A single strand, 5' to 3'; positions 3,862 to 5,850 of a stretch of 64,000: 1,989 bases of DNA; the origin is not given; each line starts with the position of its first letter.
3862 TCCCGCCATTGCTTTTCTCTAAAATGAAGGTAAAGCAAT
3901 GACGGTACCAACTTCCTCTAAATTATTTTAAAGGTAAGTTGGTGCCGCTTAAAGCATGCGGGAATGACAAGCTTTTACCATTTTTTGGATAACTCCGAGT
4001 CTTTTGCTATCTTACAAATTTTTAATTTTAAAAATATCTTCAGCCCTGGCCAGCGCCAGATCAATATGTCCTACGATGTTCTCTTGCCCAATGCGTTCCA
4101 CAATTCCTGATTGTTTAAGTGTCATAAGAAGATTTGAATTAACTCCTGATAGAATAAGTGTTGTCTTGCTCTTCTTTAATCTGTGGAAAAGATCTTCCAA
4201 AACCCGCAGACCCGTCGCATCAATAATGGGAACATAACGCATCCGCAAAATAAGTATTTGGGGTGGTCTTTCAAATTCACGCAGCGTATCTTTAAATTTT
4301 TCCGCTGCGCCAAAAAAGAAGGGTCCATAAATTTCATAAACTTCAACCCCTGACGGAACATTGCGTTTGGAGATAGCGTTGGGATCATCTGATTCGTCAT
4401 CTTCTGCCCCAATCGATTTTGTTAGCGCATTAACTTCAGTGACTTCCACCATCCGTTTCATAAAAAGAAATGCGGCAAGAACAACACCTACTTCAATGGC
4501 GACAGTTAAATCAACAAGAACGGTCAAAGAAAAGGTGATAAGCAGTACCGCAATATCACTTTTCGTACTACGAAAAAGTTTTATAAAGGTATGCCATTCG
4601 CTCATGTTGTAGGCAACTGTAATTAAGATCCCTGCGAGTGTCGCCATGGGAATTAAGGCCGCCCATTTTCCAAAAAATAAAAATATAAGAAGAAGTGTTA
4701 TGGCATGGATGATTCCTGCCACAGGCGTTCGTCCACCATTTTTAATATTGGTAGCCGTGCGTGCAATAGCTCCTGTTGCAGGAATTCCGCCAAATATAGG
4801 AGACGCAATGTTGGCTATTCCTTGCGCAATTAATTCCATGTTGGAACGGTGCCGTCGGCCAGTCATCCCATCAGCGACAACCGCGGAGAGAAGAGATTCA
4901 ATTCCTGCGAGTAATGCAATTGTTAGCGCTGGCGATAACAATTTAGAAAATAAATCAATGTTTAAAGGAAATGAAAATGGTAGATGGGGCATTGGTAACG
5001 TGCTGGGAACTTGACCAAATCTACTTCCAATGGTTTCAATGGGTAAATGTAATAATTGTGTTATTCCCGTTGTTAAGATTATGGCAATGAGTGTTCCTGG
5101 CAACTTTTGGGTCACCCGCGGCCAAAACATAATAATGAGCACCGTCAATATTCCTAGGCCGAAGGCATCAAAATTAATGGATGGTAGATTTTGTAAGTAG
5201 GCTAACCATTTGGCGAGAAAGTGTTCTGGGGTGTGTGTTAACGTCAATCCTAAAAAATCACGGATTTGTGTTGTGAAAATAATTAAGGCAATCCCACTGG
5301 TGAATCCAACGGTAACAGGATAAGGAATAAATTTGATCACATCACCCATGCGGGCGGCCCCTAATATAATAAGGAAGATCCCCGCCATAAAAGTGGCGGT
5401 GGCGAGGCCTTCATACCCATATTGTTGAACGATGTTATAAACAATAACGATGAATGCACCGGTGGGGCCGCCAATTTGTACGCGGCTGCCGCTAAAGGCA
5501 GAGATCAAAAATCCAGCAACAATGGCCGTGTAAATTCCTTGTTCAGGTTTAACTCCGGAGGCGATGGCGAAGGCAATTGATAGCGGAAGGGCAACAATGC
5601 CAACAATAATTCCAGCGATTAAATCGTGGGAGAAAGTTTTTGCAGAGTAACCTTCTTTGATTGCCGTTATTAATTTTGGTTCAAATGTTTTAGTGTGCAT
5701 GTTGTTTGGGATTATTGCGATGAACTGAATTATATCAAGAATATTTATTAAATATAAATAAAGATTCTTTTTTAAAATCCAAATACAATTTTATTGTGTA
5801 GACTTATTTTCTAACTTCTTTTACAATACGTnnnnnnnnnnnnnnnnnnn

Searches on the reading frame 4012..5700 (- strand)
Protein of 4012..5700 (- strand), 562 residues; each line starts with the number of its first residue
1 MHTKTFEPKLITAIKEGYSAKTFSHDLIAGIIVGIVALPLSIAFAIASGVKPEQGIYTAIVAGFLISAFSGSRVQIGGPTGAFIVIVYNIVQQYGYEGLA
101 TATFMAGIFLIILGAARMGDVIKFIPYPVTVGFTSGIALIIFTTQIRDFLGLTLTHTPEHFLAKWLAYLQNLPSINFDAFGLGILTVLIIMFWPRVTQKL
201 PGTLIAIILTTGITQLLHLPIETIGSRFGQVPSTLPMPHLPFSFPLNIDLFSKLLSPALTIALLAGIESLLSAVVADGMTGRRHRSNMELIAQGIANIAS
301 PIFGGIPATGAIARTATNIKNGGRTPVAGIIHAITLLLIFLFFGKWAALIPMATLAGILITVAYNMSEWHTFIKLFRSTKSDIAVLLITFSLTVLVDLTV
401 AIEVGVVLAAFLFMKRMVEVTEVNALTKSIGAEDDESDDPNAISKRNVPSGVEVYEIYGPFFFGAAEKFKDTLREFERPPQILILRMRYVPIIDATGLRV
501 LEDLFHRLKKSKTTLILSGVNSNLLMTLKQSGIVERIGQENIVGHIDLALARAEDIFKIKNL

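Call 107: search_protein_families(library=pfam, proteins=[window:4012-5700:-], max_evalue=0.001)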
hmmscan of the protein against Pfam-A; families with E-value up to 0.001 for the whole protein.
window:4012-5700:- (562 aa): 3 families
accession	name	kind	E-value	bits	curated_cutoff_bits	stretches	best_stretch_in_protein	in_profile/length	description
PF00916.26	Sulfate_transp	-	1.3e-89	301.1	23.2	1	23-389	1-380/380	Sulfate permease family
PF01740.26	STAS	-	1.9e-15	56.9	22.6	1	449-541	7-98/106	STAS domain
PF16983.11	MFS_MOT1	-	0.00013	22.8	30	1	287-365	30-110/111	Molybdate transporter of MFS superfamily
